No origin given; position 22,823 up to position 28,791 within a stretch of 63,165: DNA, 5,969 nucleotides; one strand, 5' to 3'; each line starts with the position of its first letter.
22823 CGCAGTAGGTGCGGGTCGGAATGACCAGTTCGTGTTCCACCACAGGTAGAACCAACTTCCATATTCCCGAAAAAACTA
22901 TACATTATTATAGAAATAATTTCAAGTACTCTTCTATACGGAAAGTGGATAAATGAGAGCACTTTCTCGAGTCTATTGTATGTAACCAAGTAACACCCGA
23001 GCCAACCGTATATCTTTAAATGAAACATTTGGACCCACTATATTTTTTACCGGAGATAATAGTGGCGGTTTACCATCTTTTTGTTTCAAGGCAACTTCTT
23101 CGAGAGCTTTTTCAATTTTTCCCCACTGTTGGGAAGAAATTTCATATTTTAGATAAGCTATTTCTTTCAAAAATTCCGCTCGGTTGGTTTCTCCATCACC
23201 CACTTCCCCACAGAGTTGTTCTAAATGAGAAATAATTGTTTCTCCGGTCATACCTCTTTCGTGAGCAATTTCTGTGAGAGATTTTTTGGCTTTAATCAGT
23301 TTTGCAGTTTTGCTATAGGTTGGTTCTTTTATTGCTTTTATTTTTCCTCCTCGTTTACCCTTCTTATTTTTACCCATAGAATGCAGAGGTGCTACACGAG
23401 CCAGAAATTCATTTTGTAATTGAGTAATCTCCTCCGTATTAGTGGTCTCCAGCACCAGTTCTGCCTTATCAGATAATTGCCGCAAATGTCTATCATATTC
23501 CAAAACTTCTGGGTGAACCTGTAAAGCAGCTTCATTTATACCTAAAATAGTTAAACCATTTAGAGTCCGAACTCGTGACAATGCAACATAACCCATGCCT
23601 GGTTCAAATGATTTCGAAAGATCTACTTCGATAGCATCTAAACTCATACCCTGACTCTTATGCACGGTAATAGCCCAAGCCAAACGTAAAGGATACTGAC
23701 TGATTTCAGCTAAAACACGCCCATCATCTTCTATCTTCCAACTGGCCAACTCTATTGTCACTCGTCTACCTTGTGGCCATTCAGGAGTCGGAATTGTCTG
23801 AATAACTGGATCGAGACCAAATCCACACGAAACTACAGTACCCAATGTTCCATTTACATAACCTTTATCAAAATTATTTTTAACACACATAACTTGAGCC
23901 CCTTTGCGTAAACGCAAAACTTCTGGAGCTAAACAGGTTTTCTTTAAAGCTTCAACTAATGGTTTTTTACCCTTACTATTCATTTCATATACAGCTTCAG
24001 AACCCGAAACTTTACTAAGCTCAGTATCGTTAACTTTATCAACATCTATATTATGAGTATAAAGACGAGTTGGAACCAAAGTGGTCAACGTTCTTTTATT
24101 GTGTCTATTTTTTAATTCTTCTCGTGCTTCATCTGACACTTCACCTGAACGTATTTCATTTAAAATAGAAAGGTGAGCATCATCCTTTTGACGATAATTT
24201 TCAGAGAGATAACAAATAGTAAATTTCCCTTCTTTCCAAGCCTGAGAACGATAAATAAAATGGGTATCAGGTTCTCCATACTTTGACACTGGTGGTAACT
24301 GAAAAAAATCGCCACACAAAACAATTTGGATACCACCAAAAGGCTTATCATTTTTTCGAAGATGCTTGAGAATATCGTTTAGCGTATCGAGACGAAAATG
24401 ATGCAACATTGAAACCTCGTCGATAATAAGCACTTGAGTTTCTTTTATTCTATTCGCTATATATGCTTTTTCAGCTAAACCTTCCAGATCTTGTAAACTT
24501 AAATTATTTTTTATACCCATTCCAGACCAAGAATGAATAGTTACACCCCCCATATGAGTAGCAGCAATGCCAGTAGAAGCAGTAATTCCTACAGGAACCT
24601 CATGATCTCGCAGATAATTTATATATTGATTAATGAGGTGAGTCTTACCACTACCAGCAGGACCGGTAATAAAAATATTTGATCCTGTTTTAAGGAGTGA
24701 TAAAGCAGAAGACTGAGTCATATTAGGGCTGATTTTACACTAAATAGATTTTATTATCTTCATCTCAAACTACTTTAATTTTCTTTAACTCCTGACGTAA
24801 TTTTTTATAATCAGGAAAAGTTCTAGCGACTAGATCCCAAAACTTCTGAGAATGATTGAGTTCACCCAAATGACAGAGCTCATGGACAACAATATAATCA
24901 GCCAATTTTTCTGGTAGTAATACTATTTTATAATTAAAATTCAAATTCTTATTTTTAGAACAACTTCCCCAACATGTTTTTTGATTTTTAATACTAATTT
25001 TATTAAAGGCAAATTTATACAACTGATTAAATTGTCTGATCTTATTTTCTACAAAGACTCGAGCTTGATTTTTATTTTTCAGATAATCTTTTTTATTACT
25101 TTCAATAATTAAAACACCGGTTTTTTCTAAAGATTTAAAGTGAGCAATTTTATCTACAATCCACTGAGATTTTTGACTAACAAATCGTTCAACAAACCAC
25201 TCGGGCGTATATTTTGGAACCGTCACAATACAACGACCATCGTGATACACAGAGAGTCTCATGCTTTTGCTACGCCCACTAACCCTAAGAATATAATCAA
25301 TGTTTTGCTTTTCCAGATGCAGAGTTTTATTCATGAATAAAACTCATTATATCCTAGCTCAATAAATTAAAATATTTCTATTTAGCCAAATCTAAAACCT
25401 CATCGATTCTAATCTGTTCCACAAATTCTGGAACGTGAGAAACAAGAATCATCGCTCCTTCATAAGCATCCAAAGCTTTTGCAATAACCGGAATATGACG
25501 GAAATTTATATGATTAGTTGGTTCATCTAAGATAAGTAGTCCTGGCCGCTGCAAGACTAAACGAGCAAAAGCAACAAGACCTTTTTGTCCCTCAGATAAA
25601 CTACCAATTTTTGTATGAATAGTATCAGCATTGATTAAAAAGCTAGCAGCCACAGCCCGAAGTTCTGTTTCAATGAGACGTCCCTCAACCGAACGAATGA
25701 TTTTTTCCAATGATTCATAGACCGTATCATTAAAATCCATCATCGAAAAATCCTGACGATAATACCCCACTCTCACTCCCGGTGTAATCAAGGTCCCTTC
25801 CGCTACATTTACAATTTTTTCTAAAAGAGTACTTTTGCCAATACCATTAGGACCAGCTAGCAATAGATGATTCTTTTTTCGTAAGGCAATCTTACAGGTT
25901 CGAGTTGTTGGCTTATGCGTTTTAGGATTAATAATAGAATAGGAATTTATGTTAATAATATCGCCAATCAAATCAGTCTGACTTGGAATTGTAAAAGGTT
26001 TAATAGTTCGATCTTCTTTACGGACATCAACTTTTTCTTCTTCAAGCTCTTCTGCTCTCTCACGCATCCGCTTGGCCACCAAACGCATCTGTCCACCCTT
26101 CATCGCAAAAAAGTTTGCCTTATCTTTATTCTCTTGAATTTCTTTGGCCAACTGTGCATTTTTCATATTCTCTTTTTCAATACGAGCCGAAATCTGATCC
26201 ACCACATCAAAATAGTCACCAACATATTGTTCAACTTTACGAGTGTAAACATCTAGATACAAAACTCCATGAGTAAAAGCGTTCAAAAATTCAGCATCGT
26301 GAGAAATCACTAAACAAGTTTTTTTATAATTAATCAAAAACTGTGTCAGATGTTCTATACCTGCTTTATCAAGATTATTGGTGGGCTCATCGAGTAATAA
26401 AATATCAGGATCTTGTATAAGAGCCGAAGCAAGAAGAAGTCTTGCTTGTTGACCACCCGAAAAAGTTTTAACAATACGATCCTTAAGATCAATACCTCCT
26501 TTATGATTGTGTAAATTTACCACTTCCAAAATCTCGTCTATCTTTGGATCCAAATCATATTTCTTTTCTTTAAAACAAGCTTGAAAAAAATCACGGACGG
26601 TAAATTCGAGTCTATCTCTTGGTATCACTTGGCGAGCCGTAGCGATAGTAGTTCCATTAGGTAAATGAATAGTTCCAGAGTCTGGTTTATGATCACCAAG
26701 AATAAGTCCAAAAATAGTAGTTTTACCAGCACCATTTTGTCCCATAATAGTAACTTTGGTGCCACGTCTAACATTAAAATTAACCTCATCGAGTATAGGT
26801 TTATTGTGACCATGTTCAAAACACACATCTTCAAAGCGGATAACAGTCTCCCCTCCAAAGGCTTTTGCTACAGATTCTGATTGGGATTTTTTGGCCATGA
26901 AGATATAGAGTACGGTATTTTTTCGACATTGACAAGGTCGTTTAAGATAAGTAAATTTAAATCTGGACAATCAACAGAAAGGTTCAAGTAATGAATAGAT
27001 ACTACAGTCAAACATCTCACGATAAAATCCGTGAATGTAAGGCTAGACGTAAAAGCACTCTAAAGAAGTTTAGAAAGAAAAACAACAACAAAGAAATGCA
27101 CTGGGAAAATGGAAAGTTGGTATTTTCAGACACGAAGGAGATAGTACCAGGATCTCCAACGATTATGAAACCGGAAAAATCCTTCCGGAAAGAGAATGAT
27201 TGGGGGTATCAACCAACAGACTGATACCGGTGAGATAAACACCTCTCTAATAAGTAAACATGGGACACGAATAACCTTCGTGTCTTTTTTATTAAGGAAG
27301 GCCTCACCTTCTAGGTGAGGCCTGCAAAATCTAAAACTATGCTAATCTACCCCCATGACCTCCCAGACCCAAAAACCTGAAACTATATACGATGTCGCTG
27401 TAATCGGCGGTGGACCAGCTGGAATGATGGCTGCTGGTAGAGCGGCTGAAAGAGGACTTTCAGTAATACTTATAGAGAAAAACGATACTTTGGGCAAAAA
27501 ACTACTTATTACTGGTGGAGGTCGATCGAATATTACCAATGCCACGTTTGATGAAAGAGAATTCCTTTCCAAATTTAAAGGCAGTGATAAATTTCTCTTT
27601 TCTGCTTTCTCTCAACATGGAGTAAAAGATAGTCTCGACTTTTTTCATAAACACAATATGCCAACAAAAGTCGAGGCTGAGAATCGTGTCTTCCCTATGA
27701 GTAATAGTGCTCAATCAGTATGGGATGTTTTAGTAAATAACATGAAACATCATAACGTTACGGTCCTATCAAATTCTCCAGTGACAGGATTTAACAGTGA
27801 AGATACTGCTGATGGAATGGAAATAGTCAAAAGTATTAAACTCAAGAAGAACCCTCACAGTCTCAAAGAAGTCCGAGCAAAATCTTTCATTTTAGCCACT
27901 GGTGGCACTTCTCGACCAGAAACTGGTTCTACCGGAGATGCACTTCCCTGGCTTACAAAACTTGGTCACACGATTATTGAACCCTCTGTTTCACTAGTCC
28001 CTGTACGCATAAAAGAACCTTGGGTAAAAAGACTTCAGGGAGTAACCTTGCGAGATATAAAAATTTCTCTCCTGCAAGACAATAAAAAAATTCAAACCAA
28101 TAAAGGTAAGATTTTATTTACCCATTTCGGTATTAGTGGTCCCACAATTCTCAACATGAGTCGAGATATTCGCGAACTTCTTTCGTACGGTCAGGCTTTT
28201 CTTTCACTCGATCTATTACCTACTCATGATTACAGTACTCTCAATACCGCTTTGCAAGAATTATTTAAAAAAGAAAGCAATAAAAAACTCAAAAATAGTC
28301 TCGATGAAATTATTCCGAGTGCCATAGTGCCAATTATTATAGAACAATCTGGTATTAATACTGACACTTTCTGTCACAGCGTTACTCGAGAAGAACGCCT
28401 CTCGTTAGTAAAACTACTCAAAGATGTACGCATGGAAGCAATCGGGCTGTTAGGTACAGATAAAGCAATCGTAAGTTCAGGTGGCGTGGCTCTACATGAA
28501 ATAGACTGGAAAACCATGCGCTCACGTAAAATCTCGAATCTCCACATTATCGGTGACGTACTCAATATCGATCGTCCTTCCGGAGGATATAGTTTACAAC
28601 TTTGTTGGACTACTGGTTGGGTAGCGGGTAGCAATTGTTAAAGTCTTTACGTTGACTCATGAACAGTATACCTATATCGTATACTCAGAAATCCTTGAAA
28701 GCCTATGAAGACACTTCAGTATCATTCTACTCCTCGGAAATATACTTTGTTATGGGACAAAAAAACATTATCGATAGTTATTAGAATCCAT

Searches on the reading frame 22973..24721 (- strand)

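Call 58: search_protein_families(library=pfam, proteins=[window:22973-24721:-], max_evalue=0.001)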
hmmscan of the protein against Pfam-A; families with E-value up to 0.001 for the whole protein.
window:22973-24721:- (582 aa): 16 families
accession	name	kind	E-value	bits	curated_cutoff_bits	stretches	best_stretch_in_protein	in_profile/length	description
PF05970.20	PIF1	-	2.5e-41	142.1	25.9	1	11-189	20-211/223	PIF1-like helicase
PF13604.12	AAA_30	-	4.3e-17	62.9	27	1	3-206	6-183/191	AAA domain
PF13245.12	AAA_19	-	1.3e-14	54.9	25.1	1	4-146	2-133/134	AAA domain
PF14493.12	HTH_40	-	6e-13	49.3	27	1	468-575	1-89/89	Helix-turn-helix domain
PF21530.3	Pif1_2B_dom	-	1.2e-09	38.2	23.9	1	256-297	3-45/47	DNA helicase Pif1, 2B domain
PF13401.12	AAA_22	-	3.2e-09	37.6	27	1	12-137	4-122/130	AAA domain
PF02689.20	Herpes_Helicase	-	3.9e-06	25.6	27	1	330-391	712-775/808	Helicase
PF03266.21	NTPase_1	-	5.8e-06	26.7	23.9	0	15-45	1-31/168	NTPase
PF07693.20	KAP_NTPase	-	9.4e-06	25.5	20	1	11-216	18-100/293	KAP family P-loop domain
PF01637.24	ATPase_2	-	4.3e-05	23.9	33.2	1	13-44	20-52/225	ATPase domain predominantly from Archaea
PF00270.35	DEAD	-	0.00013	22.2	26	0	3-30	4-31/167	DEAD/DEAH box helicase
PF13191.12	AAA_16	-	0.00021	22.3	32.6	1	13-41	24-52/167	AAA ATPase domain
PF13173.12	AAA_14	-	0.00041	20.8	27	0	15-123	4-86/129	AAA domain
PF01443.25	Viral_helicase1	-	0.00047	20.5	21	0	16-107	1-72/228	Viral superfamily 1 RNA helicase core domain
PF13479.12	AAA_24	-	0.0006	20.2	27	0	15-123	4-93/195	AAA domain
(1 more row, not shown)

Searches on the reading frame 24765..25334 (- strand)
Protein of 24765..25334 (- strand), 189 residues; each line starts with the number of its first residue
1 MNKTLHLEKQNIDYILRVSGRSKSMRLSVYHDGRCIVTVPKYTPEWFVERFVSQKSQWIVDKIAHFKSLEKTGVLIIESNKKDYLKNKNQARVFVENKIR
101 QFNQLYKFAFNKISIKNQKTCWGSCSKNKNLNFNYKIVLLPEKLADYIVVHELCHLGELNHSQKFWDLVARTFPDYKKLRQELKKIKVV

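Call 58: search_protein_families(library=pfam, proteins=[window:24765-25334:-], max_evalue=0.001)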
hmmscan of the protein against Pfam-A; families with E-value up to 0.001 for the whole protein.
window:24765-25334:- (189 aa): 2 families
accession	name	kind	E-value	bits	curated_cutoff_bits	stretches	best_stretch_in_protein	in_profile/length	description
PF01863.23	YgjP-like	-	3.8e-44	151.6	26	2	88-185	109-206/207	YgjP-like, metallopeptidase domain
PF10263.15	SprT-like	-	0.00032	21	25.6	1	96-156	2-72/108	SprT-like family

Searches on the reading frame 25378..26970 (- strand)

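Call 58: search_protein_families(library=pfam, proteins=[window:25378-26970:-], max_evalue=0.001)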
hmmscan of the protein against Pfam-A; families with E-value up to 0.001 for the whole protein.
window:25378-26970:- (530 aa): 13 families
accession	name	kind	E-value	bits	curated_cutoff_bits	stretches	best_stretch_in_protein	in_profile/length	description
PF00005.33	ABC_tran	-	4.7e-45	154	25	2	60-198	1-137/137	ABC transporter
PF13304.12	AAA_21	-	9.6e-15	55.9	27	2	170-229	238-303/304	AAA domain, putative AbiEii toxin, Type IV TA system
PF02463.25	SMC_N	-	3e-10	40.3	40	0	169-232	136-205/220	RecF/RecN/SMC N terminal domain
PF20720.3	nSTAND3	-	2.8e-08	34.1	27.2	0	355-388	6-39/155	Novel STAND NTPase 3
PF13555.12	AAA_29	-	1.4e-07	31.6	27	0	361-387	17-43/61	P-loop containing region of AAA domain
PF13191.12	AAA_16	-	1.5e-06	29.3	32.6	0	366-482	24-139/167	AAA ATPase domain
PF13401.12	AAA_22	-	1.6e-06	28.9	27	0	365-423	4-60/130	AAA domain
PF03193.22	RsgA_GTPase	-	2.9e-06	27.7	30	0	352-388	93-128/174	RsgA GTPase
PF03266.21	NTPase_1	-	1.2e-05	25.7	23.9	0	368-415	1-54/168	NTPase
PF13479.12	AAA_24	-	0.00024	21.5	27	0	366-388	2-24/195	AAA domain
PF12775.13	AAA_7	-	0.00025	21.1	25.8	0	357-392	24-60/181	P-loop containing dynein motor region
PF13173.12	AAA_14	-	0.00044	20.7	27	0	367-389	3-25/129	AAA domain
PF05729.18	NACHT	-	0.00065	20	26.7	0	369-392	3-27/167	NACHT domain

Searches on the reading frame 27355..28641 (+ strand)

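Call 58: search_protein_families(library=pfam, proteins=[window:27355-28641:+], max_evalue=0.001)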
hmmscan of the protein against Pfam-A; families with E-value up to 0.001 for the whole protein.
window:27355-28641:+ (428 aa): 11 families
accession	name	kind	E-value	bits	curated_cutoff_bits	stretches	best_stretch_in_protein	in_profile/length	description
PF03486.20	HI0933_like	-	1.5e-73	247.7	50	1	13-426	2-243/244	HI0933-like protein Rossmann domain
PF22780.1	HI0933_like_1st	-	5.7e-38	130.8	27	1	213-373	3-165/165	HI0933-like protein barrel and H2TH domain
PF12831.13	FAD_oxidored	-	1.3e-15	58.1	27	1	13-183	1-145/416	FAD dependent oxidoreductase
PF00890.30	FAD_binding_2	-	8.6e-13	48.7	20.4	1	13-56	1-44/414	FAD binding domain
PF01266.30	DAO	-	1.8e-09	38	27.9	1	13-47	1-35/353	FAD dependent oxidoreductase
PF07992.20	Pyr_redox_2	-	1.8e-09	37.9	26.1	1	12-187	1-112/291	Pyridine nucleotide-disulphide oxidoreductase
PF13450.12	NAD_binding_8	-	1.3e-06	29.1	21.9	1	16-47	1-32/68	NAD(P)-binding Rossmann-like domain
PF01494.25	FAD_binding_3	-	2.6e-06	27.4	22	1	12-47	2-37/349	FAD binding domain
PF01134.28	GIDA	-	9.5e-06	25.4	22.1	1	13-47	1-36/391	Glucose inhibited division protein A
PF00070.33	Pyr_redox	-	2.9e-05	24.9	22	0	14-48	2-36/82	Pyridine nucleotide-disulphide oxidoreductase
PF05834.18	Lycopene_cycl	-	0.0005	19.7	23.4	1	13-45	1-35/380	Lycopene cyclase protein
